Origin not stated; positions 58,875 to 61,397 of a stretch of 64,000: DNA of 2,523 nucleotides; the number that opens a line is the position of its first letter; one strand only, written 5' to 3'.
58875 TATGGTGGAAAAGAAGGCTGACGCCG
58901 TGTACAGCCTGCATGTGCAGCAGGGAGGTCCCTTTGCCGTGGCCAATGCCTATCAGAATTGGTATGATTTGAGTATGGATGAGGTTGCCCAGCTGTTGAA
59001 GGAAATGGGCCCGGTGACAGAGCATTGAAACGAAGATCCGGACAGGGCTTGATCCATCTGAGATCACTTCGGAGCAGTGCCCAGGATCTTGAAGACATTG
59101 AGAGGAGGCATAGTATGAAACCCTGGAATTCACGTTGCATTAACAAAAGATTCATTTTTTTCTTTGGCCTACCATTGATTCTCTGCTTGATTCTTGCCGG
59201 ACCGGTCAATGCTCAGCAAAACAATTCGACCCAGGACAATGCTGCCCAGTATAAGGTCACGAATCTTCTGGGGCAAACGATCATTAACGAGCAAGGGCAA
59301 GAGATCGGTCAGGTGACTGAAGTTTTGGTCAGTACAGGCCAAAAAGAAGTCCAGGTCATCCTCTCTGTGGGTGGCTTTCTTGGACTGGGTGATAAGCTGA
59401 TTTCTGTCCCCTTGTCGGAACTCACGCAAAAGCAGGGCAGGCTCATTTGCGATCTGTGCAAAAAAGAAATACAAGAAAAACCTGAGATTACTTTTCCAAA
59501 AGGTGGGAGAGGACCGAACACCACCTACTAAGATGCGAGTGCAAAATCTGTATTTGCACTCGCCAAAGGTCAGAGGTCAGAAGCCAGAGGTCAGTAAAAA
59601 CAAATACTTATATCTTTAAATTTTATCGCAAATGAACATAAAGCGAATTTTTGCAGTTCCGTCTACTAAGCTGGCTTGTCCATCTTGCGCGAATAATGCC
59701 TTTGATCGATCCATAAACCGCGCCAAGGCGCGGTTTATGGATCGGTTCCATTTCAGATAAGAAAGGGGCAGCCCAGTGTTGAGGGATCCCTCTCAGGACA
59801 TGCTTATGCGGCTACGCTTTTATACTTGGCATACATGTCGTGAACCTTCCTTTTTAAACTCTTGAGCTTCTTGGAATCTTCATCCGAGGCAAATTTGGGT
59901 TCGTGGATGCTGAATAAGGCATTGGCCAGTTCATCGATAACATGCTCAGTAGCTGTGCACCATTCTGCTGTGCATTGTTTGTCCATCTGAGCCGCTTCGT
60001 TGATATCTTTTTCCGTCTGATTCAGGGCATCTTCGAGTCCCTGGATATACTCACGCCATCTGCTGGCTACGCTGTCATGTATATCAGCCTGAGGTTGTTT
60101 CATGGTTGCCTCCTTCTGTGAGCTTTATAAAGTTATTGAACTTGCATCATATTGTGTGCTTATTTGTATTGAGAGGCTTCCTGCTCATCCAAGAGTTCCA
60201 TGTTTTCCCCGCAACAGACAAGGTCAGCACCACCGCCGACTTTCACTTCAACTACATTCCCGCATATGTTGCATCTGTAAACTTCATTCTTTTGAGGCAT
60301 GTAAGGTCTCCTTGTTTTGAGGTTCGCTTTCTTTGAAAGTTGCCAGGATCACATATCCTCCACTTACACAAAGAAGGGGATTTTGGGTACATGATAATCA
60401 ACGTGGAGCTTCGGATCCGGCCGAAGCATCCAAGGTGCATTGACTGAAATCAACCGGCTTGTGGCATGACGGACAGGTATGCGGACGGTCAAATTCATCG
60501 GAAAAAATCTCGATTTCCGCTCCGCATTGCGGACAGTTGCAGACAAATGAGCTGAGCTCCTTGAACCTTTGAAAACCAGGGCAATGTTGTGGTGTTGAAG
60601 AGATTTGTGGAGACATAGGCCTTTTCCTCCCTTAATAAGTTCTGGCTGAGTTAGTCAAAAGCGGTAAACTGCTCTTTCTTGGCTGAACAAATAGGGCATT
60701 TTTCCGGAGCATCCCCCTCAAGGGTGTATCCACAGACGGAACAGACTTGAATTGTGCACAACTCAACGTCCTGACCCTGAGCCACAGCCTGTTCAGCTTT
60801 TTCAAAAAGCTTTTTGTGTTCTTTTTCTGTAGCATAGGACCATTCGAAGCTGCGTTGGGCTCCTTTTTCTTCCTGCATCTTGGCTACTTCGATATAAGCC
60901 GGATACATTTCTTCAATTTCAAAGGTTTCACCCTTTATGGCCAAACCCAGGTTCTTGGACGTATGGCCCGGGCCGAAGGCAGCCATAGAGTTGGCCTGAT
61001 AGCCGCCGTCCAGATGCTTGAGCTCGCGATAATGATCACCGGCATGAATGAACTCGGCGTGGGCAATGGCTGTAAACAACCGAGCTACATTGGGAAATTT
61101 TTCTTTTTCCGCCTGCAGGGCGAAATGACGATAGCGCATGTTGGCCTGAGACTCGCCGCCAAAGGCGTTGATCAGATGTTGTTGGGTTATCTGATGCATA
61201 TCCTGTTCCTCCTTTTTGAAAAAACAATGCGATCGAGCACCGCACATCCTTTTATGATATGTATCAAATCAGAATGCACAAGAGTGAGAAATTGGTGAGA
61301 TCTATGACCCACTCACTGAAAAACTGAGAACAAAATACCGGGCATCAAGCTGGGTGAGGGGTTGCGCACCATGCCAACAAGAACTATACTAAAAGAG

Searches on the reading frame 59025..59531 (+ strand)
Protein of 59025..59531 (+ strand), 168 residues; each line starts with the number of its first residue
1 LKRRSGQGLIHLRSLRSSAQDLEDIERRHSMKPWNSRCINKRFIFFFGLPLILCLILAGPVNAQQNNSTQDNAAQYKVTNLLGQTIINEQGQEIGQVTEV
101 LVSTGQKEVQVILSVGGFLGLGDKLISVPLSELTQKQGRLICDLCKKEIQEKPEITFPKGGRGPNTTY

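Call 56: search_protein_families(library=pfam, proteins=[window:59025-59531:+], max_evalue=0.001)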
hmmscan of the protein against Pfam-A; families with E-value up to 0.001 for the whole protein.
window:59025-59531:+ (168 aa): 1 family
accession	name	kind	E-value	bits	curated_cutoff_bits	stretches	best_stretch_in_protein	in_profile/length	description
PF05239.21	PRC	-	4.3e-10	39.9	21.2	1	76-144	4-73/78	PRC-barrel domain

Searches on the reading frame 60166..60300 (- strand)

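Call 69: search_protein_families(library=pfam, proteins=[window:60166-60300:-], max_evalue=0.00001)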
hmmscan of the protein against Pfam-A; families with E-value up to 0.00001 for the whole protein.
window:60166-60300:- (45 aa): 1 family
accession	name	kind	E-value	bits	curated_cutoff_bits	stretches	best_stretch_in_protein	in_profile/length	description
PF06397.17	Desulfoferrod_N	-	7.1e-17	61.2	23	1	2-37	1-36/36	Desulfoferrodoxin, N-terminal domain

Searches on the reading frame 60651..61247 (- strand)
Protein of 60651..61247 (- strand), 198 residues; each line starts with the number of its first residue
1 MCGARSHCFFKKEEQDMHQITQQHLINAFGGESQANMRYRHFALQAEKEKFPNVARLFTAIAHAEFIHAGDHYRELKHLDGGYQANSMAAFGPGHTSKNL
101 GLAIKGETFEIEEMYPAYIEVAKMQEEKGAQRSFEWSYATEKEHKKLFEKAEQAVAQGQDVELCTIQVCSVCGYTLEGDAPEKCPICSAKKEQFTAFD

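Call 56: search_protein_families(library=pfam, proteins=[window:60651-61247:-], max_evalue=0.001)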
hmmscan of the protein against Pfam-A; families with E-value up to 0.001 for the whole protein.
window:60651-61247:- (198 aa): 2 families
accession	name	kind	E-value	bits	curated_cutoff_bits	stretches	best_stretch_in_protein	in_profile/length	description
PF02915.23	Rubrerythrin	-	8.3e-24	85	22.8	1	25-151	3-136/137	Rubrerythrin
PF21349.2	RUBY_RBDX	-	3.7e-12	45.9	26.5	1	168-194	2-29/30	Rubrerythrin, rubredoxin-like domain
